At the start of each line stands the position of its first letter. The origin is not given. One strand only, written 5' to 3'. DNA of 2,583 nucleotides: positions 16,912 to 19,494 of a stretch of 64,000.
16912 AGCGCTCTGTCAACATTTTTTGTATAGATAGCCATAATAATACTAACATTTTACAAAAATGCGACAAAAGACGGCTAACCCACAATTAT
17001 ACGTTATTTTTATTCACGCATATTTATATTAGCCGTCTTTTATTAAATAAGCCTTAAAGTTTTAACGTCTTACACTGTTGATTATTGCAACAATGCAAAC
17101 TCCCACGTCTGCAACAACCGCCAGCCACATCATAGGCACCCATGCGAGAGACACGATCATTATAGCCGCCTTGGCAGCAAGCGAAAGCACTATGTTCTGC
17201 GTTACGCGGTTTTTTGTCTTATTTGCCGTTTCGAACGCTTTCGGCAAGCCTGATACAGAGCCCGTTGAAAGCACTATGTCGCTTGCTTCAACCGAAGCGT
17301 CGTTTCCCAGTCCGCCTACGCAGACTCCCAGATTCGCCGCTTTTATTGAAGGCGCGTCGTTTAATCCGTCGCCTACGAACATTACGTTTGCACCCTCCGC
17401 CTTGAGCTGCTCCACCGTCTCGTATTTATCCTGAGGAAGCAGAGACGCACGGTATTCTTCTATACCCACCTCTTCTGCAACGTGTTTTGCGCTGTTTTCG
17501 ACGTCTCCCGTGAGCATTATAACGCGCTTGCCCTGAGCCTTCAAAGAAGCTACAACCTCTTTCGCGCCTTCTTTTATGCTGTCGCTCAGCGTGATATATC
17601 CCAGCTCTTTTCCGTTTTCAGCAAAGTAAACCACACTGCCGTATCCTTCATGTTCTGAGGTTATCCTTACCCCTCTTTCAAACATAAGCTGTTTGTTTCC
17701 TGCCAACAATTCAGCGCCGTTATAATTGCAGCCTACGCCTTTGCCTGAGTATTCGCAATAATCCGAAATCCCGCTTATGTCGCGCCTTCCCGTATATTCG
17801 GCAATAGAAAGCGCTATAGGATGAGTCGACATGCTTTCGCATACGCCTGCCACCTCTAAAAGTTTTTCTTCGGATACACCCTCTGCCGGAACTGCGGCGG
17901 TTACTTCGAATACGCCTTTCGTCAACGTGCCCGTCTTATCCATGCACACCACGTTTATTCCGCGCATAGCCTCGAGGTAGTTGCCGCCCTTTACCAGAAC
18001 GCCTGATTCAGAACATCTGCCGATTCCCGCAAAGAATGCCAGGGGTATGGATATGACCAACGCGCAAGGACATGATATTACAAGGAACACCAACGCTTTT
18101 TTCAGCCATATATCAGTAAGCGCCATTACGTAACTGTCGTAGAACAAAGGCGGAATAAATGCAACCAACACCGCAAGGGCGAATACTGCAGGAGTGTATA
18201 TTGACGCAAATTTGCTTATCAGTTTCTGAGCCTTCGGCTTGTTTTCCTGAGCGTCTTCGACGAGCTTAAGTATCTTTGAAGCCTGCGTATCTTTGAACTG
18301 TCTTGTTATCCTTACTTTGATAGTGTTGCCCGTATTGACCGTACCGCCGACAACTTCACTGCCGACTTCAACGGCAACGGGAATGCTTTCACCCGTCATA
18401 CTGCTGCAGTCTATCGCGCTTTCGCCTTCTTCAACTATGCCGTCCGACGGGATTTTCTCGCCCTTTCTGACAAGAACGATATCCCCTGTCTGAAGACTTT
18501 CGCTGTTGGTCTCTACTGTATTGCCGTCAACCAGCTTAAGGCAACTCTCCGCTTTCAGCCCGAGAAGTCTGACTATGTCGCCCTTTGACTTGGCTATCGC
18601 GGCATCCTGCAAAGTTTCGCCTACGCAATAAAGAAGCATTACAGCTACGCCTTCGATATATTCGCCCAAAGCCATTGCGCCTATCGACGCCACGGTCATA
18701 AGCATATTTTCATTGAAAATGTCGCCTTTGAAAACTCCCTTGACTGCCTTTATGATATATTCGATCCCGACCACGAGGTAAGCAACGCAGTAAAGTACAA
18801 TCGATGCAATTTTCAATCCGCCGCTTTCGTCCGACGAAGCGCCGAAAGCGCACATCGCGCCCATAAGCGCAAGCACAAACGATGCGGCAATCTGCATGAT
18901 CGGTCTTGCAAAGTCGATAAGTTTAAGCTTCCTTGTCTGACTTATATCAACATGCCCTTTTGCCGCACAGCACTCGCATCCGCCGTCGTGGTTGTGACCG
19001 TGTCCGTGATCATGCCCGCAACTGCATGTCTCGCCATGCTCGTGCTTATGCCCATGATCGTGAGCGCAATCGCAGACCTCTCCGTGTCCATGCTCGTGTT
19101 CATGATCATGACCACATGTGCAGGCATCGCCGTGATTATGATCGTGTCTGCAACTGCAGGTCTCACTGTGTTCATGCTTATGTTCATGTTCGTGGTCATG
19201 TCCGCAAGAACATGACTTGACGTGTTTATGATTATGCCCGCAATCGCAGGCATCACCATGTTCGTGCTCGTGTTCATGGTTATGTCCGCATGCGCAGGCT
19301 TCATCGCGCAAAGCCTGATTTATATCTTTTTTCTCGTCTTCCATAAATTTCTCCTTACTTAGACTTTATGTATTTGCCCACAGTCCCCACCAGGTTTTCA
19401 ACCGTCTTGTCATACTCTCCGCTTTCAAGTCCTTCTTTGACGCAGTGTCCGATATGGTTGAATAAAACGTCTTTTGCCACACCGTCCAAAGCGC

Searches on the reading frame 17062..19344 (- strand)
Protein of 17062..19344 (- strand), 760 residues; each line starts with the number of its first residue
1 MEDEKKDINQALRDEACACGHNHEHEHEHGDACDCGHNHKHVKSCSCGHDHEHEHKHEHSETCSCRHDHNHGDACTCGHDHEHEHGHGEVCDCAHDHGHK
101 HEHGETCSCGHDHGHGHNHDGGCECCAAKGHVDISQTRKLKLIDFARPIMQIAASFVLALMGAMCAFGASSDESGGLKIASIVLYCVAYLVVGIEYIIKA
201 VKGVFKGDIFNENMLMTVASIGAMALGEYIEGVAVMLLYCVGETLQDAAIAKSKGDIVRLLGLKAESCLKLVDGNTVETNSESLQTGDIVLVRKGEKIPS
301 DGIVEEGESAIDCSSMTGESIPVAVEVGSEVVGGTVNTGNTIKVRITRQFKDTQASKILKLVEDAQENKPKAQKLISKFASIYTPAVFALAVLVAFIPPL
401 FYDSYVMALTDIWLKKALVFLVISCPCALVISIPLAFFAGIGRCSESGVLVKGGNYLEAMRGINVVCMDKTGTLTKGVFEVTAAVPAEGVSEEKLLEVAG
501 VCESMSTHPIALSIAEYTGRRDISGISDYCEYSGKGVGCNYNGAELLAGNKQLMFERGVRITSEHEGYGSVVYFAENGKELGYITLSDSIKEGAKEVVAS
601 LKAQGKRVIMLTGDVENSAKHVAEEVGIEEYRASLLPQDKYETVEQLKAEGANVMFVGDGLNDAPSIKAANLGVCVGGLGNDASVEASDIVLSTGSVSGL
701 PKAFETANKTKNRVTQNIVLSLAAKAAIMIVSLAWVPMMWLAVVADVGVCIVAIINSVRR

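Call 105: search_protein_families(library=pfam, proteins=[window:17062-19344:-], max_evalue=0.00001)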
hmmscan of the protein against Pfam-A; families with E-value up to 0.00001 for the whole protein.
window:17062-19344:- (760 aa): 2 families
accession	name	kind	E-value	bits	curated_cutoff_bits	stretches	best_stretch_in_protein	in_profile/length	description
PF00122.25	E1-E2_ATPase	-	7.3e-49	166.2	28.1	1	264-445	3-179/181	E1-E2 ATPase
PF00702.32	Hydrolase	-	1.9e-32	113.6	26.4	1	463-671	1-191/191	haloacid dehalogenase-like hydrolase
